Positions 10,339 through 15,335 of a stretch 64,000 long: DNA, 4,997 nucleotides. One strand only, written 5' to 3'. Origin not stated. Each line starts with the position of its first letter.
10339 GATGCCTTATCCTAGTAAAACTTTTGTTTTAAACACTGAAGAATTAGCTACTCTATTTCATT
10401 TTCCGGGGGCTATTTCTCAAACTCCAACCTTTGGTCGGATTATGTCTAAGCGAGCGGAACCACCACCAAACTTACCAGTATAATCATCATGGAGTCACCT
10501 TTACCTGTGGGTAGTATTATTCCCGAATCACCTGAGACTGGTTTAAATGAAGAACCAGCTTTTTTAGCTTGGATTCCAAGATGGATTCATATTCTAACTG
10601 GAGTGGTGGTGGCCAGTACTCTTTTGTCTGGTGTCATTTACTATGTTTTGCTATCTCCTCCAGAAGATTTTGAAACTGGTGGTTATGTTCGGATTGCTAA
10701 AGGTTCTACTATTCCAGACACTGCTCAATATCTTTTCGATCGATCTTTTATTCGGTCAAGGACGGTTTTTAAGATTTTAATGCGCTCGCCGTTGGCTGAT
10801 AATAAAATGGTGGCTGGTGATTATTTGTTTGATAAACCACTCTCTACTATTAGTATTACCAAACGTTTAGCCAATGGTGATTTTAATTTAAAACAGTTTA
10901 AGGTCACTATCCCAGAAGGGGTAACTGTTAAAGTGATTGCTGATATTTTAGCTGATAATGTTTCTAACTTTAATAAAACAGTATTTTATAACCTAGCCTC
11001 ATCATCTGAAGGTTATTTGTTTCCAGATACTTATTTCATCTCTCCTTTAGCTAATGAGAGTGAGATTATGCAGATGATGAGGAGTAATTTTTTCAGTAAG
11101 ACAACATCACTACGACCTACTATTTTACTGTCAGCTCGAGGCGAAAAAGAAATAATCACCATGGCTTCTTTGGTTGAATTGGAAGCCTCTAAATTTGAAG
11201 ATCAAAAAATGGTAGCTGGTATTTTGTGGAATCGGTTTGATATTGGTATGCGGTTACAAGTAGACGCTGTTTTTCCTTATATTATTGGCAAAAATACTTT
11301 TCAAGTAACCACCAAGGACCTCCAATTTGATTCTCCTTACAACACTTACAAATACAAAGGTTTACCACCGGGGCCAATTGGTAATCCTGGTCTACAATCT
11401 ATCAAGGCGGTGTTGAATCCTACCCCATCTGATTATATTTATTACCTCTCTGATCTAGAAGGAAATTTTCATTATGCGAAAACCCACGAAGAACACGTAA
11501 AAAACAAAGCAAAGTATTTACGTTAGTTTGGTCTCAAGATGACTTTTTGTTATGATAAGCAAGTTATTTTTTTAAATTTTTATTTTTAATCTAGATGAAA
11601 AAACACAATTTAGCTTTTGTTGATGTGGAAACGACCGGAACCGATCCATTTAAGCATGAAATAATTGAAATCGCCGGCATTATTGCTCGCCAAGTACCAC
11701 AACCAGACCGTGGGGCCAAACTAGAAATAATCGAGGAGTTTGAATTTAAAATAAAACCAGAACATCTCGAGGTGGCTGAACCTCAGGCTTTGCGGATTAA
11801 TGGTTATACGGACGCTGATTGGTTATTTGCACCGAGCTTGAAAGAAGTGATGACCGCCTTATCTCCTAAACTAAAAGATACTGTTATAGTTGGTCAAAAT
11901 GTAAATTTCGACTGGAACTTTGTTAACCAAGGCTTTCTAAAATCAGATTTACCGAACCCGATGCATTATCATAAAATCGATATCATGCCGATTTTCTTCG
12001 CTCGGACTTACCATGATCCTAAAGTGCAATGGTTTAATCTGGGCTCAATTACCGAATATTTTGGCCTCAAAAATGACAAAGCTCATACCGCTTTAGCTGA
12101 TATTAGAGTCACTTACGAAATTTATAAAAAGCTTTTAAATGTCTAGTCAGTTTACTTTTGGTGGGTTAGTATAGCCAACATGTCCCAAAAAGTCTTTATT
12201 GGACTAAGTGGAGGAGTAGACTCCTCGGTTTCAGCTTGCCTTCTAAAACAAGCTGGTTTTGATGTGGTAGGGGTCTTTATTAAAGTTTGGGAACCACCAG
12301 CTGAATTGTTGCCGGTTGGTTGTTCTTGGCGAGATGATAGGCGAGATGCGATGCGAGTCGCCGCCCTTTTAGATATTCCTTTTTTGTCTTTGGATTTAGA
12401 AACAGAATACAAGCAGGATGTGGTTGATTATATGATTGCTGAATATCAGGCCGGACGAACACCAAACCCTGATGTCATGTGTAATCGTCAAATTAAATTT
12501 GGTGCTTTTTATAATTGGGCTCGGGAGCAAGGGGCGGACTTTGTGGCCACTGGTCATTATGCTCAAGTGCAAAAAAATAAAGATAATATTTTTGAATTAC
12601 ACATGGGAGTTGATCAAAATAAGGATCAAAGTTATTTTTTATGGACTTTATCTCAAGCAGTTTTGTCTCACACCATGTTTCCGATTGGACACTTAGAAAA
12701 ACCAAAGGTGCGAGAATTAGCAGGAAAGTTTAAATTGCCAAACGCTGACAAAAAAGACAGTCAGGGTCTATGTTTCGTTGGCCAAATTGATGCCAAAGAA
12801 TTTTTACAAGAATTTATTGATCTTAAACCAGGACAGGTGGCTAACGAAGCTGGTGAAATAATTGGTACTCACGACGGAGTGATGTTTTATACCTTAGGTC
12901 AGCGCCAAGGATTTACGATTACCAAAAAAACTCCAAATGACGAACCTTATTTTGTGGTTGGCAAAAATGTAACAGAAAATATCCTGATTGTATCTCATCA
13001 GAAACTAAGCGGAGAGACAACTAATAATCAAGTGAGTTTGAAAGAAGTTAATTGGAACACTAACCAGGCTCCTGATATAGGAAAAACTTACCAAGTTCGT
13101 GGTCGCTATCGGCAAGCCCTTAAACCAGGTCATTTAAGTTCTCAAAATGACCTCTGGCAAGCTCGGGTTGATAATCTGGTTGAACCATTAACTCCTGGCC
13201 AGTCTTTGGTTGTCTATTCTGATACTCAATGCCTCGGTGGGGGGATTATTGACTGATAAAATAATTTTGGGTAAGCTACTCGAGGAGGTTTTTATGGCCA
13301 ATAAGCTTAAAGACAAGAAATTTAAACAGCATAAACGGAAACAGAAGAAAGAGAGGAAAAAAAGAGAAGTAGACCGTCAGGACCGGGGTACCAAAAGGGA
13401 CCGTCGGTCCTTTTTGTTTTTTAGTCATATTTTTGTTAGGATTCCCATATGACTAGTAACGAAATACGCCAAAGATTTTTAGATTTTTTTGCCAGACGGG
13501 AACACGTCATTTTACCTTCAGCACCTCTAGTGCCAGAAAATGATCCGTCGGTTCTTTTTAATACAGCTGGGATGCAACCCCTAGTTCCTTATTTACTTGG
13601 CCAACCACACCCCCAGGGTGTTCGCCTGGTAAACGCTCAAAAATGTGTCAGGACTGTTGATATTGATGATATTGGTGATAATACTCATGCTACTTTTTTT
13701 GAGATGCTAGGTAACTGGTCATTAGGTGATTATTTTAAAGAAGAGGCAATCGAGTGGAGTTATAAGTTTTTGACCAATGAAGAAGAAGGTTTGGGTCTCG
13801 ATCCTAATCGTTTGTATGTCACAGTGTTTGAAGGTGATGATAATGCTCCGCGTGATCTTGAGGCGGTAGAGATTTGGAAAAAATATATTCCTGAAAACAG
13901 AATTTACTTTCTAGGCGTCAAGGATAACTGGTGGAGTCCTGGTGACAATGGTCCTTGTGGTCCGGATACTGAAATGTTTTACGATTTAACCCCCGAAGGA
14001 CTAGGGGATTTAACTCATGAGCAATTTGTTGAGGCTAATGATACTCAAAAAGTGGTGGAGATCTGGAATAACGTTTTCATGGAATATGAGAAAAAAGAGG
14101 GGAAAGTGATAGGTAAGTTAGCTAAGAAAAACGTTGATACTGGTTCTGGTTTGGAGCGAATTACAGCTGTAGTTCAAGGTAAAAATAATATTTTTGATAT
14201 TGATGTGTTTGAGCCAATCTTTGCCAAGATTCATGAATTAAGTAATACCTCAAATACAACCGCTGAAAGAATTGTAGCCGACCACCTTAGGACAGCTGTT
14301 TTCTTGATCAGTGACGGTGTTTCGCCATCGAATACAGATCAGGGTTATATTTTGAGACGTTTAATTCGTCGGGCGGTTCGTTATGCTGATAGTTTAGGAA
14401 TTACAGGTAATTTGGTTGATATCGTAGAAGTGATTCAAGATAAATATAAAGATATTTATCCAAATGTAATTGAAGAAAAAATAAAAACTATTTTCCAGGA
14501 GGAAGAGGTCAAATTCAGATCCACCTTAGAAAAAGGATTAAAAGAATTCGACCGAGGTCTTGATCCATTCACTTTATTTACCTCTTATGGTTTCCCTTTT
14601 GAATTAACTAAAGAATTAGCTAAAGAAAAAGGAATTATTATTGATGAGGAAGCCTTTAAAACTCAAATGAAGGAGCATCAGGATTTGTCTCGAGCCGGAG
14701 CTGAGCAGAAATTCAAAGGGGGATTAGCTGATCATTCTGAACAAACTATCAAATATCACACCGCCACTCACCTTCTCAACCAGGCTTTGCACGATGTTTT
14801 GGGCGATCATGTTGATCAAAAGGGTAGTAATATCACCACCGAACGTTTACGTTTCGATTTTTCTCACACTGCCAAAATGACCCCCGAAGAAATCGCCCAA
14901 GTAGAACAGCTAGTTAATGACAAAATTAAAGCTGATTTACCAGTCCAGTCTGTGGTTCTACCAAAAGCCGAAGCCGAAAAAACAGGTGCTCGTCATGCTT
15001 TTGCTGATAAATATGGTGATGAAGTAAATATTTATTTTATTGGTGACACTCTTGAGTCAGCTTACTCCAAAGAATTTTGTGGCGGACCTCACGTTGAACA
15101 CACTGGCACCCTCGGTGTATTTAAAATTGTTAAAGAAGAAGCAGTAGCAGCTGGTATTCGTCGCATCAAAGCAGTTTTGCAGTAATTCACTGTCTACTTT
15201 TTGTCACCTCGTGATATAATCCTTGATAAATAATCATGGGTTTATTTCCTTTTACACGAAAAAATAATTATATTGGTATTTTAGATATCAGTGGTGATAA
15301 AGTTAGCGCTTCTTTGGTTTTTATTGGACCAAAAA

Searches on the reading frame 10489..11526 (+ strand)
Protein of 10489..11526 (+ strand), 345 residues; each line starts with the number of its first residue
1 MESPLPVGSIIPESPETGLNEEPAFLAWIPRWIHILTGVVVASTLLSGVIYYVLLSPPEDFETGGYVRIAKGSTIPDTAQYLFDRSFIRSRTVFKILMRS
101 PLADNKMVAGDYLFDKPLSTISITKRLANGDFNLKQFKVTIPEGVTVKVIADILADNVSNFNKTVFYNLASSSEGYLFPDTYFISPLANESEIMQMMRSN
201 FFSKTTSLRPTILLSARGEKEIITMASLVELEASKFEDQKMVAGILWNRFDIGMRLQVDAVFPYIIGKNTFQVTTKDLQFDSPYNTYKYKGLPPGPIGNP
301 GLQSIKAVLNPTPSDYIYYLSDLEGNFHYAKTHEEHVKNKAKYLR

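Call 73: search_protein_families(library=pfam, proteins=[window:10489-11526:+], max_evalue=0.001)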
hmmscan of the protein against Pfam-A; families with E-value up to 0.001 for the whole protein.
window:10489-11526:+ (345 aa): 1 family
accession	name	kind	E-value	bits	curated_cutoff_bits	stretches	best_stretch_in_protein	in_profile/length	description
PF02618.21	YceG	-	1.9e-72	244.4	32.4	1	67-342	1-275/275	YceG-like family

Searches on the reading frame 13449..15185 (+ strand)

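Call 73: search_protein_families(library=pfam, proteins=[window:13449-15185:+], max_evalue=0.001)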
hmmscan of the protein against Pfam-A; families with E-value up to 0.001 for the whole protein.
window:13449-15185:+ (578 aa): 2 families
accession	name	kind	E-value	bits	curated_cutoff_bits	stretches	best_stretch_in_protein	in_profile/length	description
PF01411.24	tRNA-synt_2c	-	1.9e-133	446.4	30.3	1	5-438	1-450/552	tRNA synthetases class II (A)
PF07973.19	tRNA_SAD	-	9.6e-16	57.9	24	1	526-573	1-43/44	Threonyl and Alanyl tRNA synthetase second additional domain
